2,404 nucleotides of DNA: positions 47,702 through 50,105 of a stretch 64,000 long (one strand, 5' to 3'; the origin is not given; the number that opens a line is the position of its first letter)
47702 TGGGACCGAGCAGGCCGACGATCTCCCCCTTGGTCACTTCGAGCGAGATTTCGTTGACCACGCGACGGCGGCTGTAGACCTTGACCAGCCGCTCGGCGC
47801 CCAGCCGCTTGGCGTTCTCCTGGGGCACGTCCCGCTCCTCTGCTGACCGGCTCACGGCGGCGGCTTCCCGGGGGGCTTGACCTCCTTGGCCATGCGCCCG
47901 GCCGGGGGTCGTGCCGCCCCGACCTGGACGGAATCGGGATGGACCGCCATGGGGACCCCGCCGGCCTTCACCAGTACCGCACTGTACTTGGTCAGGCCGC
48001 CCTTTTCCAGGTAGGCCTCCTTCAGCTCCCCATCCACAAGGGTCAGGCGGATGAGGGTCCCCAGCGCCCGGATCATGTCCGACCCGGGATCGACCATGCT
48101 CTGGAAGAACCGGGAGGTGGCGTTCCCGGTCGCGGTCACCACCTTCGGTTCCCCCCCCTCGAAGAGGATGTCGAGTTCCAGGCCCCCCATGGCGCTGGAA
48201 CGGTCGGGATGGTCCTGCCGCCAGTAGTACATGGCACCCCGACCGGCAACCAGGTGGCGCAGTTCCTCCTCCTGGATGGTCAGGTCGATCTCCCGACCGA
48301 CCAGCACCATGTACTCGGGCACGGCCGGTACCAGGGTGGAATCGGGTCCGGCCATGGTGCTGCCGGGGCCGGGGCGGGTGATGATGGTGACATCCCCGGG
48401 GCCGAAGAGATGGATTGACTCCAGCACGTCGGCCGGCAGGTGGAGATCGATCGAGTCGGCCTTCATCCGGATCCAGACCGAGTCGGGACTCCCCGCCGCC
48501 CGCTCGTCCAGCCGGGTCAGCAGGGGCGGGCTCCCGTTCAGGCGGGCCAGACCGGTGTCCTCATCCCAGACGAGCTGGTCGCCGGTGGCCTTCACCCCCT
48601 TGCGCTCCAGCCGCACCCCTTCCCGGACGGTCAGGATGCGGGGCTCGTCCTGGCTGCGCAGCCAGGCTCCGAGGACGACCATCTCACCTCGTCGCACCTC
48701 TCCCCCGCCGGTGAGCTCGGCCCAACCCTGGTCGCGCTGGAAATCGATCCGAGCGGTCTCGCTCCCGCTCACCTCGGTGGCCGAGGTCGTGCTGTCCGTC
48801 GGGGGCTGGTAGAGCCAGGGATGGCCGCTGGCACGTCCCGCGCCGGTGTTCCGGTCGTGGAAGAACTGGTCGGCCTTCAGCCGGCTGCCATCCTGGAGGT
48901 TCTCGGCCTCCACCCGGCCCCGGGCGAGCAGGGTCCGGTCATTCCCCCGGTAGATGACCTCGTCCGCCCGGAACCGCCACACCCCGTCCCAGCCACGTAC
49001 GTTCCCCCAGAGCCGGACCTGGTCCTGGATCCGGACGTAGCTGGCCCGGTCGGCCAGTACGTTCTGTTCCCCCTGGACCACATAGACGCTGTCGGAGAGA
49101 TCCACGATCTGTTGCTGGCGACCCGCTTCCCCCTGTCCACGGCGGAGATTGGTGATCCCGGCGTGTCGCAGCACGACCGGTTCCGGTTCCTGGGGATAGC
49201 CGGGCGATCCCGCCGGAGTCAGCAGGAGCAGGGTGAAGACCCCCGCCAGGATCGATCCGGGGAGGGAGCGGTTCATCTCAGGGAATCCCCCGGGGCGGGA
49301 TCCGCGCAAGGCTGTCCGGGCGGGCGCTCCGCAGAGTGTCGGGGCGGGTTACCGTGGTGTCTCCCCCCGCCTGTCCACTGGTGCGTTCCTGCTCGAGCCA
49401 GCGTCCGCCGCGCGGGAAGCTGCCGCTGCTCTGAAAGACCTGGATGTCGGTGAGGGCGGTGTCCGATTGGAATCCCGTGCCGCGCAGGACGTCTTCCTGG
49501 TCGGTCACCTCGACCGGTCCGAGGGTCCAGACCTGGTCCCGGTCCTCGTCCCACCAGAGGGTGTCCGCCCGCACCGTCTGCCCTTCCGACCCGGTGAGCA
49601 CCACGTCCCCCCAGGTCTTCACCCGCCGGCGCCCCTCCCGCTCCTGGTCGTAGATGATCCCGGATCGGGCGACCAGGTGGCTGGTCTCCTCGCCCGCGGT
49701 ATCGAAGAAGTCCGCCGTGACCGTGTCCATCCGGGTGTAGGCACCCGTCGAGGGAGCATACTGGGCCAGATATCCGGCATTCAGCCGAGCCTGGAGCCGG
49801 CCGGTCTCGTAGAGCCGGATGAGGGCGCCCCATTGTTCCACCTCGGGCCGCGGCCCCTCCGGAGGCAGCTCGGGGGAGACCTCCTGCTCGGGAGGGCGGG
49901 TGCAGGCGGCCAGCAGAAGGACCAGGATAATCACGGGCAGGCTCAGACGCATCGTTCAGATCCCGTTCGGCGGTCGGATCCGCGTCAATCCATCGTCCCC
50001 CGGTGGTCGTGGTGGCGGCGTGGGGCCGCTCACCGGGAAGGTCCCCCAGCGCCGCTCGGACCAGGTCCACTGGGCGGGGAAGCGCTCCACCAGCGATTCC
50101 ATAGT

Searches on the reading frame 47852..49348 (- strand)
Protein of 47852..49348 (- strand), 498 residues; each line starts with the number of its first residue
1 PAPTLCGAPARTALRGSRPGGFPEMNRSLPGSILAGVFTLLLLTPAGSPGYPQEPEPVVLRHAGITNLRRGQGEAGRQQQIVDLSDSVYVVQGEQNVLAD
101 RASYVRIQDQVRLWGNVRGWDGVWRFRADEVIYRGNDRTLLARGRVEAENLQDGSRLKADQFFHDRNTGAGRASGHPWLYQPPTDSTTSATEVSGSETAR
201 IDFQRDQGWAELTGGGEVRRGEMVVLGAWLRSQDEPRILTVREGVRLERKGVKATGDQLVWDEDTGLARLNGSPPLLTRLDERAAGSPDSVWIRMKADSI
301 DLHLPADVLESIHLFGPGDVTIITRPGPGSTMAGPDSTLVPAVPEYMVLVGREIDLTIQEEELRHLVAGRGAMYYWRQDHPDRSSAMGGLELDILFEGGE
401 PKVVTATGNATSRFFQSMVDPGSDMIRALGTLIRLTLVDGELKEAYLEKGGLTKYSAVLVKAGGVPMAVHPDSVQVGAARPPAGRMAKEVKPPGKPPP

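Call 30: search_protein_families(library=pfam, proteins=[window:47852-49348:-], max_evalue=0.00001)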
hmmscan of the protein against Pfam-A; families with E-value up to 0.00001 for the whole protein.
window:47852-49348:- (498 aa): 1 family
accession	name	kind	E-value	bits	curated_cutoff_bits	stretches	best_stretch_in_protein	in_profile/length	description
PF03968.19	LptD_N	-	8.5e-06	26.4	20.4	0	77-136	45-110/113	LptA/(LptD N-terminal domain) LPS transport protein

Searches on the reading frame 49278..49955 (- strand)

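Call 30: search_protein_families(library=pfam, proteins=[window:49278-49955:-], max_evalue=0.00001)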
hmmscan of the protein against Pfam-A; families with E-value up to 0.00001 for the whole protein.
window:49278-49955:- (225 aa): 1 family
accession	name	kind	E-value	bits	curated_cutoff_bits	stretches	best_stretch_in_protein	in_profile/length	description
PF06835.18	LptC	-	3.5e-08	33.7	21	1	47-170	43-163/175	Lipopolysaccharide-assembly, LptC-related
